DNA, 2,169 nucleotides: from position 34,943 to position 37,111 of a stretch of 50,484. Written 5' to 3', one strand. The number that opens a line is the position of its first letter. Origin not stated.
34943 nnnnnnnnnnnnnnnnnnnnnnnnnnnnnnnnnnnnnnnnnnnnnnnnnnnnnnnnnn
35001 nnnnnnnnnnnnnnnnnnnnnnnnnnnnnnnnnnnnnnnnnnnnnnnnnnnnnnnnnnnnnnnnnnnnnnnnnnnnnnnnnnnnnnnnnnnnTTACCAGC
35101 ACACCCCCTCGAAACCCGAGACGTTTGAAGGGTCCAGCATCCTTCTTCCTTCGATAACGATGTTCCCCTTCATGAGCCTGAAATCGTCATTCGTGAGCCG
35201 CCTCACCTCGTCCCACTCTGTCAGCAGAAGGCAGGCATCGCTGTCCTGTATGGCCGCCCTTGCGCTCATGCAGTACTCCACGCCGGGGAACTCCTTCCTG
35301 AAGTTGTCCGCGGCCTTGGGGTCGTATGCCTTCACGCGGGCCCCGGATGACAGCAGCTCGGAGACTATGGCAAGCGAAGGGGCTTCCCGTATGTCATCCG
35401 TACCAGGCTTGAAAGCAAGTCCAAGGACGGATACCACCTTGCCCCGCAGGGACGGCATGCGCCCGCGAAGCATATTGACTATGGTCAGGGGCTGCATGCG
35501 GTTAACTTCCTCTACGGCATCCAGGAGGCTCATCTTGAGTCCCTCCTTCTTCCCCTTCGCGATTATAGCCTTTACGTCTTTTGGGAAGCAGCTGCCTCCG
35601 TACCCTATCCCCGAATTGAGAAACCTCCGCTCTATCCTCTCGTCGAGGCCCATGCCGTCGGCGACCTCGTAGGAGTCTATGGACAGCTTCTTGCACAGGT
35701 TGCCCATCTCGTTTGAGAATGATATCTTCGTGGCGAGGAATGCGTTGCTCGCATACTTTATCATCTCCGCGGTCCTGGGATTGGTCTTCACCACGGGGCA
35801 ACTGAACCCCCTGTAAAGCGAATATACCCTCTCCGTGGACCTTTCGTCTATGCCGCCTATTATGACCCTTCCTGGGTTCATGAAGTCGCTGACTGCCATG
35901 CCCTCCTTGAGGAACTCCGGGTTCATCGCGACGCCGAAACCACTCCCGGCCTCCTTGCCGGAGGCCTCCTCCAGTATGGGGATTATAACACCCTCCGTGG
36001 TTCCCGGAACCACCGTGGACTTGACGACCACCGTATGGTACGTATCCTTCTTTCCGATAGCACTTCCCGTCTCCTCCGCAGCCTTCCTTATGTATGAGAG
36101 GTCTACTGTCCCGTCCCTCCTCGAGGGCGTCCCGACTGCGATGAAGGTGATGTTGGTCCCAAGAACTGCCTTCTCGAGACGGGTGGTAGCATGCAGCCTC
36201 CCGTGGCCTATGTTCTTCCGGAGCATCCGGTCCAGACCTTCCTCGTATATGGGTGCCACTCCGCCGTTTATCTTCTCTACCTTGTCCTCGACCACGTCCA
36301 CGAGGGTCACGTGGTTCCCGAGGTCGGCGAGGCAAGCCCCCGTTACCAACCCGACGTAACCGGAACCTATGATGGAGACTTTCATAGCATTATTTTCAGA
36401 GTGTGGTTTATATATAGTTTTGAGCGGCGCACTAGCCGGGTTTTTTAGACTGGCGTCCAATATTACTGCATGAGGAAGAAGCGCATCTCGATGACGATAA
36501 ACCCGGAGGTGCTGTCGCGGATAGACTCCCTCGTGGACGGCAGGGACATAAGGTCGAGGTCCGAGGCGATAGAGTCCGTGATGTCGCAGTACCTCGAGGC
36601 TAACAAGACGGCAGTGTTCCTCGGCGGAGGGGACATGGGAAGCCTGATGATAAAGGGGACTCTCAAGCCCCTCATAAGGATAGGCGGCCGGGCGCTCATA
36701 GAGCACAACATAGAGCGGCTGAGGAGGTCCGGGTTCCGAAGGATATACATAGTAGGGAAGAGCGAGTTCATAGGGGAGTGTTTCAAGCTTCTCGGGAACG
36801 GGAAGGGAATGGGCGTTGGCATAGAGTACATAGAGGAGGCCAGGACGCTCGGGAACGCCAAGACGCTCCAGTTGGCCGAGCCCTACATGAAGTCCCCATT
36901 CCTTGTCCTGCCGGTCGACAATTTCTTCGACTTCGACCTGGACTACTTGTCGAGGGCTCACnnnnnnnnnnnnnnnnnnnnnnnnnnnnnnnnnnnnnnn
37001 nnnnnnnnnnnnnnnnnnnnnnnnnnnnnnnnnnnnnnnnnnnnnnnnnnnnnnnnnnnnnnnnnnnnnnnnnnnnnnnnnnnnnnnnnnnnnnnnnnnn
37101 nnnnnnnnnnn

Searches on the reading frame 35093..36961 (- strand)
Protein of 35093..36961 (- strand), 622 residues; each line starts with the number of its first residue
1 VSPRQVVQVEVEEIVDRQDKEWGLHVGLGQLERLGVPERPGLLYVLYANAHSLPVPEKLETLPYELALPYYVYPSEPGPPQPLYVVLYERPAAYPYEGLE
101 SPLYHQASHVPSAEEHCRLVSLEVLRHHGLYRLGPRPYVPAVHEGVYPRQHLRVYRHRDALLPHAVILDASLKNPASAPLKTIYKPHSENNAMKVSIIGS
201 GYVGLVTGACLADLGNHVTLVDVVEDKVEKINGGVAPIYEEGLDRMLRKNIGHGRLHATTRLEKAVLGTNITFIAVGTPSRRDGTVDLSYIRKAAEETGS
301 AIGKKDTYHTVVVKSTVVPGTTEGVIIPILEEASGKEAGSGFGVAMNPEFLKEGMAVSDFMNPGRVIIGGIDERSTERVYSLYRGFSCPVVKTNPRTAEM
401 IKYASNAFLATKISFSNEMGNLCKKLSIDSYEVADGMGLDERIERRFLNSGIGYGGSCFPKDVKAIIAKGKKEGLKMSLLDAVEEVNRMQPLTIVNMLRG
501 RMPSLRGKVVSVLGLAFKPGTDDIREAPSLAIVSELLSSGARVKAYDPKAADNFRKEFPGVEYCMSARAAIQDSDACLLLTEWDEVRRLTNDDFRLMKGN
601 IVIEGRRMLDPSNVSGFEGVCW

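Call 17: search_protein_families(library=pfam, proteins=[window:35093-36961:-], max_evalue=0.00001)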
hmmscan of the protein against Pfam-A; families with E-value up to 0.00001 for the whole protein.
window:35093-36961:- (622 aa): 3 families
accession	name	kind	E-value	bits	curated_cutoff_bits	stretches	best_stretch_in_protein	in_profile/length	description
PF03721.20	UDPG_MGDP_dh_N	-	3.2e-58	196.8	27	1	193-379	1-184/187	UDP-glucose/GDP-mannose dehydrogenase family, NAD binding domain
PF00984.24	UDPG_MGDP_dh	-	3e-36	123.8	25.4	1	396-488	1-93/94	UDP-glucose/GDP-mannose dehydrogenase family, central domain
PF03720.21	UDPG_MGDP_dh_C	-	1.1e-27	96.8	30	1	512-611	2-103/103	UDP-glucose/GDP-mannose dehydrogenase family, UDP binding domain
